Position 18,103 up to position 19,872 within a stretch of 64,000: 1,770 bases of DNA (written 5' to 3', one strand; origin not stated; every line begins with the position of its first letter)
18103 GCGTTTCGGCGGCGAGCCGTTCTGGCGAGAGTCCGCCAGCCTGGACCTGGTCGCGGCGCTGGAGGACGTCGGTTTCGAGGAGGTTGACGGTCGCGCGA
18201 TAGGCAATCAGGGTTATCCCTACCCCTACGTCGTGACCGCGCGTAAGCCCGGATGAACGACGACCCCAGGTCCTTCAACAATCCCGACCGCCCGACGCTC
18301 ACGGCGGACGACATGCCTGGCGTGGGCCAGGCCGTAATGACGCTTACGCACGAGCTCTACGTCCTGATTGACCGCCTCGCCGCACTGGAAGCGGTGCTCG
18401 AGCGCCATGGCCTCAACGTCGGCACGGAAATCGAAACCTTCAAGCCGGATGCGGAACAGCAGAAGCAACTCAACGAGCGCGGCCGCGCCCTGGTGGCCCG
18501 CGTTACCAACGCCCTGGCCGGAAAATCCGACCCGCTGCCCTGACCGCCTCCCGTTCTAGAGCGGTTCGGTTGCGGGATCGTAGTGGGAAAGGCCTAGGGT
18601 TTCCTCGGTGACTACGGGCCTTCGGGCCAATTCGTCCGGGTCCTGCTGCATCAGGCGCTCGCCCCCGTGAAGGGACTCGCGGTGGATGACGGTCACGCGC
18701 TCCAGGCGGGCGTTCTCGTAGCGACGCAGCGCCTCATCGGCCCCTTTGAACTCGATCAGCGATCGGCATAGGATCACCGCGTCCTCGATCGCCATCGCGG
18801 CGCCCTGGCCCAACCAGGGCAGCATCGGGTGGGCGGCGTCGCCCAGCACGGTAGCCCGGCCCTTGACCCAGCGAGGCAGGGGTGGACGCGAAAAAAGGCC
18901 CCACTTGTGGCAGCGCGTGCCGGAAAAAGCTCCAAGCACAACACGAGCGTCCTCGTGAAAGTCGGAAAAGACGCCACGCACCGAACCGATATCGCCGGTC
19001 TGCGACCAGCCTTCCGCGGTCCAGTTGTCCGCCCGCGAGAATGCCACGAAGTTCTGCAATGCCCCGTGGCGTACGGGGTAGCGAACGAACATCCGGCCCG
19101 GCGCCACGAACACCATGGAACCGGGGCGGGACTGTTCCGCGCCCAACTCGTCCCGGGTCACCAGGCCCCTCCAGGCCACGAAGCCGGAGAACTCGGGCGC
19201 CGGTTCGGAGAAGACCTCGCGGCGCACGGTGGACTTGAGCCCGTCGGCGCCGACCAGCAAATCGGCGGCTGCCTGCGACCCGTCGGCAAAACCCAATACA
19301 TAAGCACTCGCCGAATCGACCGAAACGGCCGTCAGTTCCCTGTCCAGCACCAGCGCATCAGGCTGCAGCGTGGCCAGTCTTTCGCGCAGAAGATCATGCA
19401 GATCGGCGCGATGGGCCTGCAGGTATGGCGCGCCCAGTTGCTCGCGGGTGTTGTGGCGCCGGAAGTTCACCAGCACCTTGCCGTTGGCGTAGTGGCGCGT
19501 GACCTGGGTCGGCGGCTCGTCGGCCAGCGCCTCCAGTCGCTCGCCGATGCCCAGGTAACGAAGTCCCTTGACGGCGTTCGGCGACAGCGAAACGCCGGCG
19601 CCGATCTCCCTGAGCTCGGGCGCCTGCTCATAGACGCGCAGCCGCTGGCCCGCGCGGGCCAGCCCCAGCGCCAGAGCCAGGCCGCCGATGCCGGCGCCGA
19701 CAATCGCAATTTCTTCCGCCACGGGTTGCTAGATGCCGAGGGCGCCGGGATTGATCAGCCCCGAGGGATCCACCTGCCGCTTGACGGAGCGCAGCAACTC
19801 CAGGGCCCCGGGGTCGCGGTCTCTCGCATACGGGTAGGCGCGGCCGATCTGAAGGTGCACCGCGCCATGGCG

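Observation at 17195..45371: Recurrent two-gene module: N-terminally extended SAM methyltransferase plus ~100-aa helical partner, three copies within 28 kb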

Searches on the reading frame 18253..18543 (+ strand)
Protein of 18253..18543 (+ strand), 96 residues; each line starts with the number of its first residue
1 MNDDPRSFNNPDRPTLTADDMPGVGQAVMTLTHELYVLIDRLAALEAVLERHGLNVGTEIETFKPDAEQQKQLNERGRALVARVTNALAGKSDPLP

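Call 3: search_protein_families(library=pfam, proteins=[window:18253-18543:+], max_evalue=1)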
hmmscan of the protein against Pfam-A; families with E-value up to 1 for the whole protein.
window:18253-18543:+ (96 aa): 1 family
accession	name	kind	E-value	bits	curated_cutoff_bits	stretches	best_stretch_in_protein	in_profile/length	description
PF09442.15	DUF2018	-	0.00067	21.1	25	1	32-81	22-71/83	Domain of unknown function (DUF2018)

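Call 4: search_protein_families(library=ncbifam, proteins=[window:18253-18543:+], max_evalue=1)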
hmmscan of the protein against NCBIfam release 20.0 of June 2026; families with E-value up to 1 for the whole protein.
window:18253-18543:+ (96 aa): 0 families

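Call 11: find_homologous_proteins(query=A2)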
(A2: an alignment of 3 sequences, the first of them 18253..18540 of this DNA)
Query A2 (3 sequences) (96 aa, profile of the alignment): 161 proteins with E <= 0.001 among 2756 candidates; the best 120 are listed.
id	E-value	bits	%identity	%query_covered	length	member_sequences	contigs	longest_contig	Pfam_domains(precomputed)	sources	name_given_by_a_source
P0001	6.2e-42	160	36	88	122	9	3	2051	-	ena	-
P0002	9.3e-41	156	35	88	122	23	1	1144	-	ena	-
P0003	1.4e-40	155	35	88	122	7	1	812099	-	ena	-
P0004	1.5e-40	155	36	88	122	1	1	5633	-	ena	-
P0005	2.0e-40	155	33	88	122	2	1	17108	-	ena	-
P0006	2.6e-40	155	32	88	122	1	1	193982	-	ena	-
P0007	1.2e-39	152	33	88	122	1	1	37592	-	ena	-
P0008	2.4e-39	151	35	69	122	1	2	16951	-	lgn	-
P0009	2.5e-39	151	33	93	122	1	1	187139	-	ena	-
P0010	3.4e-39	151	32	88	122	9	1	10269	-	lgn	-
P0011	4.9e-39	150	32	88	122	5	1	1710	-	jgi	jgi:hypothetical protein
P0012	6.9e-39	150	32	88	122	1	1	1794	-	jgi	jgi:hypothetical protein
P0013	7.9e-39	150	35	88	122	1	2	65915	-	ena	-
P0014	8.5e-39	150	33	88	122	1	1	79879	-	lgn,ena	-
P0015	2.7e-38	148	32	88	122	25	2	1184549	-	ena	-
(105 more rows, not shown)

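Call 13: find_encoding_contigs(protein=window:18253-18543:+, flank=10000, max_places=4)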
Protein window:18253-18543:+ (96 aa): 23 contigs read that carry it; 4 places shown.
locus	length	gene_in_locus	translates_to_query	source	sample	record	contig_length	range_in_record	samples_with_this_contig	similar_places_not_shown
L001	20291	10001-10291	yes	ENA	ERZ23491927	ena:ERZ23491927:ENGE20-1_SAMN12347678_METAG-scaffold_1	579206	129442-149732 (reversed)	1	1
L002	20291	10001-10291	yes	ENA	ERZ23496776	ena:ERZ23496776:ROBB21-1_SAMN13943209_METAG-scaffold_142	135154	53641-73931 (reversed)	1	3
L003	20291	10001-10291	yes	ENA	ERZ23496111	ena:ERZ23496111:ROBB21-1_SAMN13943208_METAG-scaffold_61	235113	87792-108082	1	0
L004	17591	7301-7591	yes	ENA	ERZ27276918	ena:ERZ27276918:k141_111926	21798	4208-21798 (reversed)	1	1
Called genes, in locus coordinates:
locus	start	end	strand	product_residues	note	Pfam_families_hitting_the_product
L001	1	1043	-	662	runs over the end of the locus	PF00005:ABC_tran, PF13304:AAA_21 (faint), PF12704:MacB_PCD, PF02687:FtsX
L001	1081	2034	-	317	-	PF06808:DctM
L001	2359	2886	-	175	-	PF04290:DctQ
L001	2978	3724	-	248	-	PF03446:NAD_binding_2, PF03807:F420_oxidored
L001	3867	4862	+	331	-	PF08240:ADH_N, PF00107:ADH_zinc_N, PF13602:ADH_zinc_N_2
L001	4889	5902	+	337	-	PF03480:DctP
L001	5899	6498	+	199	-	PF02627:CMD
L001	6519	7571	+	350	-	PF00248:Aldo_ket_red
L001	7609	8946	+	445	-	PF07690:MFS_1, PF13347:MFS_2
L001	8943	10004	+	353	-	PF01209:Ubie_methyltran (weak), PF05175:MTS (weak), PF13489:Methyltransf_23, PF13847:Methyltransf_31, PF08241:Methyltransf_11, PF08242:Methyltransf_12, PF13649:Methyltransf_25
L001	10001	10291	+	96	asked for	-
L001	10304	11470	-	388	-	PF01494:FAD_binding_3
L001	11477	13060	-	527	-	PF01565:FAD_binding_4, PF02913:FAD-oxidase_C (faint)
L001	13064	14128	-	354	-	PF01209:Ubie_methyltran, PF05175:MTS, PF13489:Methyltransf_23, PF08241:Methyltransf_11, PF08242:Methyltransf_12, PF13649:Methyltransf_25, PF13847:Methyltransf_31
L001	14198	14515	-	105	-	-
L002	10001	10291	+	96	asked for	-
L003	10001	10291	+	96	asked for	-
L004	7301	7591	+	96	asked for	-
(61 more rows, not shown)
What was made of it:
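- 17195..18256 (+): MT1: 353-aa class I SAM-dependent methyltransferase with the family-specific N-terminal helical extension (type 1). Gene call on the public contig (call 13).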

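Call 22: search_protein_representatives(alignment_id=A3)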
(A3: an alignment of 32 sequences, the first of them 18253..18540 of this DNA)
Query: 32 sequences, 105 profile positions. Proteins with E-value up to 0.001 (for the whole library): 1643; up to 1e-10: 779; up to 1e-30: 2. The best 150 are listed.
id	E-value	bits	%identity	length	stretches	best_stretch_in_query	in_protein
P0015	3.9e-37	142.3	-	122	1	4-103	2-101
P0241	1.3e-31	124.6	-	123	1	10-103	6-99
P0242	1.9e-29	117.6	-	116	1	7-103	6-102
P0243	2.4e-29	117.3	-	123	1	10-104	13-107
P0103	9.8e-29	115.3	-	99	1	4-81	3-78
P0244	2.6e-28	114.0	-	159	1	9-102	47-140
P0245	4.0e-28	113.4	-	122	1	3-104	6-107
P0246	5.3e-28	113.0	-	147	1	8-104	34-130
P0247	1.4e-27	111.6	-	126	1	4-102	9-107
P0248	1.8e-27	111.3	-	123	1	10-102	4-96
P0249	3.8e-27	110.2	-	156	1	8-103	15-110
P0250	5.4e-27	109.7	-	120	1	6-103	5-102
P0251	2.0e-26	107.9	-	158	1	8-103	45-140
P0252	2.2e-26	107.8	-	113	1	15-101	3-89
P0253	4.1e-26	106.9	-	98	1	14-103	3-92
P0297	1.5e-21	92.3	-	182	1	7-101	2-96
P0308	5.1e-21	90.5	-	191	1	10-101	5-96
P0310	5.6e-21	90.4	-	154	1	10-98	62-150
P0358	1.7e-19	85.6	-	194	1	10-102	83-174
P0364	2.7e-19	85.0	-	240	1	8-103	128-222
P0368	3.9e-19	84.5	-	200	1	12-94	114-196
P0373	4.6e-19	84.2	-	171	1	7-103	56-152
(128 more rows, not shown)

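Call 37: search_protein_families(library=pfam, proteins=[P0364, P0368, P0358, P0308, P0297, P0373, P0244, P0249, P0251, P0310], max_evalue=0.01)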
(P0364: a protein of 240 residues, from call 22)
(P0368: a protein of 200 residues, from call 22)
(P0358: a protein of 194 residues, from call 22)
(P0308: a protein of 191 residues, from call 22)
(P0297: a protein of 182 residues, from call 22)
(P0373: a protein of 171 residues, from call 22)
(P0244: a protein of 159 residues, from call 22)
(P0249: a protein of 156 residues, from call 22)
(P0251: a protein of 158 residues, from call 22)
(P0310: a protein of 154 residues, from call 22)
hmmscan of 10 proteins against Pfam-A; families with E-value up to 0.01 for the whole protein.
P0364 (240 aa): 1 family
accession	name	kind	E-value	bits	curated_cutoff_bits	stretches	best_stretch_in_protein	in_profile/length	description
PF07382.16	HC2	-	1.9e-07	31.8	40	1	3-135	26-157/194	Histone H1-like nucleoprotein HC2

P0368 (200 aa): 0 families

P0358 (194 aa): 0 families

P0308 (191 aa): 1 family
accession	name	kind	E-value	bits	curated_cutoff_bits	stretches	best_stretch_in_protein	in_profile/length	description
PF07382.16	HC2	-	0.0023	18.5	40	1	130-189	63-125/194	Histone H1-like nucleoprotein HC2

P0297 (182 aa): 0 families

P0373 (171 aa): 0 families

P0244 (159 aa): 0 families

P0249 (156 aa): 0 families

P0251 (158 aa): 0 families

P0310 (154 aa): 0 families

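Call 43: predict_structure(alignment_id=A3)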
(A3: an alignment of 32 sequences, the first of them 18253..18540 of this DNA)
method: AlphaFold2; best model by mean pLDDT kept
length: 96 residues; sequences in the alignment: 32
mean_pLDDT: 75.6   pTM: 0.44
mean pLDDT of the five models: 75.6, 75.4, 73.8, 72.2, 68.8
residues with pLDDT >= 90: 8; 70-90: 56; 50-70: 28; < 50: 4
segments of 3 or more residues with pLDDT < 50: 94-96
pLDDT, mean of each block of 10 residues (from residue 1): 57 64 73 83 89 82 89 86 73 51
secondary structure, 60 per line:
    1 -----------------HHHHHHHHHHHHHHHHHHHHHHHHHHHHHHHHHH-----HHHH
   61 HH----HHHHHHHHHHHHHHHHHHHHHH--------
elements in order: H18-51 H57-62 H67-88
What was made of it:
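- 18253..18543 (+): S1: 96-aa helical partner protein (type 1), ATGA overlap with MT1. AF2 model shows a disordered N-terminus, helix 18-51, a short helix 57-62 and helix 67-88 (call 43).
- On Trm112-type MT activator (for the small protein): The model is all-helical (call 43).
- This is typical of a chain that folds on a partner (call 43). SM has a long amphipathic helical-hairpin architecture (call 43).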

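Call 48: fold_search(model_id=the predicted structure, library=pdb)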
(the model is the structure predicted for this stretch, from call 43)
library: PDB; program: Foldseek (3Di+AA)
matches with E <= 10: 11; with E <= 0.001: 0
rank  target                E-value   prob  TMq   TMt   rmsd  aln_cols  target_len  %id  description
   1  3bj1_A                5.1e+00  0.07  0.27  0.20  10.3        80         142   18  met-Perch Hemoglobin at pH 5.7 (released 2008-09-02)
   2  9gdo_C                5.4e+00  0.09  0.43  0.05   7.0        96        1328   21  Cryo-EM structure of Vibrio cholerae RNA polymerase holoenzyme bound to an ompU promoter DNA fragment (released 2025-12-17)
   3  7jro_b                6.6e+00  0.07  0.34  0.17   8.3        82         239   17  Plant Mitochondrial complex IV from Vigna radiata (released 2021-01-20)
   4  5izs_F                8.7e+00  0.08  0.34  0.41   7.3        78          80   13  De novo design of protein homo-oligomers with modular hydrogen bond network-mediated specificity (released 2016-05-25)
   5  5izs_D                8.7e+00  0.08  0.34  0.39   7.4        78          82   13  De novo design of protein homo-oligomers with modular hydrogen bond network-mediated specificity (released 2016-05-25)
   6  6xi6                  8.7e+00  0.08  0.33  0.13   7.3        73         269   15  Hierarchical design of multi-scale protein complexes by combinatorial assembly of oligomeric helical bundle and repeat p (released 2021-06-02)
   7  4i0x_B                9.3e+00  0.06  0.30  0.33   8.6        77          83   10  Crystal structure of the Mycobacterum abscessus EsxEF (Mab_3112-Mab_3113) complex (released 2013-01-16)
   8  5mto_A                9.3e+00  0.04  0.26  0.23   8.2        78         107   17  N-terminal domain of the human tumor suppressor ING5 C19S mutant (released 2018-02-28)
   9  2f6m_C                1.0e+01  0.06  0.30  0.42   8.4        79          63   23  Structure of a Vps23-C:Vps28-N subcomplex (released 2006-04-18)
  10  9ihh_A                1.0e+01  0.05  0.36  0.37  12.0        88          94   14  Ex vivo spore-silk A-ENA fibers (released 2026-03-04)
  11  5uah_C                1.0e+01  0.05  0.35  0.04   6.6        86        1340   23  Escherichia coli RNA polymerase and Rifampin complex, RpoB D516V mutant (released 2017-01-11)
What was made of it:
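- Tried and rejected: Foldseek with the SM model had a best E of 5 (call 48).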

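Call 49: search_solved_structures(query=A3, max_evalue=10)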
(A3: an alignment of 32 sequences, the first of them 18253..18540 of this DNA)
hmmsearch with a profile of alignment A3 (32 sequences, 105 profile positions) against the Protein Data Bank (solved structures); distinct sequences matched with E-value up to 10: 7.
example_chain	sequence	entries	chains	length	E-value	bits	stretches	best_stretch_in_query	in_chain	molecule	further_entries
8fje_A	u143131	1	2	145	0.038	17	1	50-88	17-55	E8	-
4ob1_A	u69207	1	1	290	0.041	16.9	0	49-74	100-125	Cobalt-containing nitrile hydratase subunit alpha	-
8t8k_A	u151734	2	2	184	0.27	14.2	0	57-100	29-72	DUF507 family protein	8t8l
9g6k_LH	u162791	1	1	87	0.31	14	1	24-86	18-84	Ribosomal protein L9, N-terminal domain-containing protein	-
5abj_D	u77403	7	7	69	0.38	13.8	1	8-35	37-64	VP4 | VP4 protein | Capsid protein VP1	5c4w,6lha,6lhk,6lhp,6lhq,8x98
7y7m_D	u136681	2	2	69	0.4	13.7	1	8-35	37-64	Capsid protein VP4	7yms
3dqg_A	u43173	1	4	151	0.85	12.6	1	47-92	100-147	Heat shock 70 kDa protein F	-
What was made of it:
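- Tried and rejected: Solved relatives of SM: the PDB sequence profile search had a best E of 0.038 (call 49).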

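Call 50: search_protein_families(library=padloc, proteins=[window:18253-18543:+], max_evalue=0.01)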
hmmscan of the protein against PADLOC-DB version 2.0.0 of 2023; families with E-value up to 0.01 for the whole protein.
window:18253-18543:+ (96 aa): 0 families

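Call 74: search_protein_families(library=pfam, alignment_id=A3, max_evalue=5)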
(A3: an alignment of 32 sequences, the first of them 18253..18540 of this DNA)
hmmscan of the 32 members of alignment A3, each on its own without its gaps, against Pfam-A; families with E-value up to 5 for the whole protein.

A. member 1, window:18253-18540:+ (96 aa): 1 family
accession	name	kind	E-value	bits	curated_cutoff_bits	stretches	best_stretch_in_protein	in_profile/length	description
PF09442.15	DUF2018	-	0.00067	21.1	25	1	32-81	22-71/83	Domain of unknown function (DUF2018)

B. families by the number of members that match (of 32 scanned): 14 families
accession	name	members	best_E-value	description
PF09442.15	DUF2018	4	0.00033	Domain of unknown function (DUF2018)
PF19709.4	DUF6206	4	0.051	Family of unknown function (DUF6206)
PF19979.4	DUF6415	3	0.1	Family of unknown function (DUF6415)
PF21006.2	NHase_beta_N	2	0.077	Nitrile hydratase beta subunit, N-terminal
PF05194.17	UreE_C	2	0.12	UreE urease accessory protein, C-terminal domain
PF01124.23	MAPEG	2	0.3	MAPEG family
PF05120.17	GvpG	2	1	Gas vesicle protein G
PF24362.2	DUF7518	1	0.059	Family of unknown function (DUF7518)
PF09153.16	MGMT_N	1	0.079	Methylated DNA-protein cysteine methyltransferase, N-terminal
PF18977.5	DUF5713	1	0.095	Family of unknown function (DUF5713)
PF02172.21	KIX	1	0.095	KIX domain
PF02979.21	NHase_alpha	1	0.18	Nitrile hydratase, alpha chain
PF19779.4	DUF6264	1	0.21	Family of unknown function (DUF6264)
PF06345.17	Drf_DAD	1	4.6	DRF Autoregulatory Domain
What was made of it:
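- On Trm112-type MT activator (for the small protein): No Trm112 Pfam hit in any of 32 family members even at E<=5 (call 74).
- On UbiK / BMFP accessory factor (for the small protein): Not among the hits at E<=5 for 32 members (call 74).
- On DUF2018 (only Pfam hit of S1): Only 4 of 32 members, all type 1, give any hit (calls 3, 74).
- On CheR / methyl-accepting protein pair: Absent from the Pfam hits (calls 3, 74).
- Closest known: Trm112-activated class I methyltransferases. Different: Trm112 is a zinc-knuckle beta-rich protein that extends the MT beta-sheet; SM is all-helical and has no Trm112 Pfam match (calls 3, 43, 74).
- Closest known: CheR methyltransferase and methyl-accepting helical hairpins of chemoreceptors. 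Different: There is no CheR or CheR_N match for the MT and no MCP signal-domain match for SM (calls 3, 74).
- SM has no recognisable DNA-binding fold (calls 48, 49, 74). There is no hit to BMFP/UbiK, SCP2 or phasin families (calls 3, 74).
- Tried and rejected: Scanning 32 members at E<=5 gave only scattered sub-threshold hits: DUF2018 in 4 type-1 members, DUF6206, nitrile hydratase and others (call 74).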

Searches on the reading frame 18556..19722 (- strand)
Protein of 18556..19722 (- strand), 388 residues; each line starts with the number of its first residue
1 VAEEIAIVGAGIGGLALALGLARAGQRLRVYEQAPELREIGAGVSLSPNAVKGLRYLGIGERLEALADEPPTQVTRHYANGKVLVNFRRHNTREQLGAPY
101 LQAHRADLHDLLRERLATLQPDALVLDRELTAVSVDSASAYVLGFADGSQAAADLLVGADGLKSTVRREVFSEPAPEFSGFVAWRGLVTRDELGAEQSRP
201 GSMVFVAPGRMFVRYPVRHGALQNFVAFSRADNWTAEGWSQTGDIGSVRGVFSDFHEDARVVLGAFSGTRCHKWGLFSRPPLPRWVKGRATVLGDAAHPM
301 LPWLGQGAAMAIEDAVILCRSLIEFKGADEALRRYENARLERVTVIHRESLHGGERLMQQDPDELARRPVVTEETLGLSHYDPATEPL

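Call 81: search_protein_families(library=ncbifam, proteins=[window:18556-19722:-], max_evalue=0.00001)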
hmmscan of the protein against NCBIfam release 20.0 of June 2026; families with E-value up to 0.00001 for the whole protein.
window:18556-19722:- (388 aa): 55 families (the best 25 are shown)
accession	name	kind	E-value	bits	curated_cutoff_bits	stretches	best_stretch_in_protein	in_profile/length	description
NF006021.0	PRK08163.1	equivalog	2.7e-68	230.8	459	1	3-350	6-350/398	3-hydroxybenzoate 6-monooxygenase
NF005720.0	PRK07538.1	subfamily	7.3e-63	212.9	400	1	3-360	3-372/418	hypothetical protein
NF033623.1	urate_HpxO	equivalog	2.3e-57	194.6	500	1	5-347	2-336/381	FAD-dependent urate hydroxylase HpxO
NF005313.0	PRK06847.1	subfamily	9.8e-53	179.4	372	1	3-364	5-358/375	hypothetical protein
NF005062.0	PRK06475.1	equivalog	4e-52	177.4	524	1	2-348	3-352/401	FAD-binding protein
NF005243.0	PRK06753.1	equivalog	6.3e-52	176.7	365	1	4-354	2-335/374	hypothetical protein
TIGR03219.1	salicylate_mono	equivalog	1.3e-48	165.7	446.35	1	4-361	2-377/414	salicylate 1-monooxygenase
NF005566.0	PRK07236.1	subfamily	1.1e-42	146.3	333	2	3-218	7-211/386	hypothetical protein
NF005761.0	PRK07588.1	equivalog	6e-27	94.6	454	1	4-340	2-331/392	FAD-binding domain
NF004829.0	PRK06183.1-3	subfamily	4.1e-25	88.5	390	1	4-372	10-375/520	bifunctional 3-(3-hydroxy-phenyl)propionate/3-hydroxycinnamic acid hydroxylase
TIGR01988.1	Ubi-OHases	subfamily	2e-21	76.3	224.65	1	4-170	1-171/387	ubiquinone biosynthesis hydroxylase, UbiH/UbiF/VisC/COQ6 family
NF005452.0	PRK07045.1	equivalog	1.2e-18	67.2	397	1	5-339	8-340/388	putative monooxygenase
NF005788.0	PRK07608.1-3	equivalog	3.4e-17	62.3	478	2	4-169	4-171/388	UbiH/UbiF family hydroxylase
NF004832.0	PRK06184.1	subfamily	3.7e-17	62.3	476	1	4-170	8-177/506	hypothetical protein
TIGR01984.1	UbiH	equivalog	3.9e-16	58.8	392.2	1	4-170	1-168/382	2-octaprenyl-6-methoxyphenyl hydroxylase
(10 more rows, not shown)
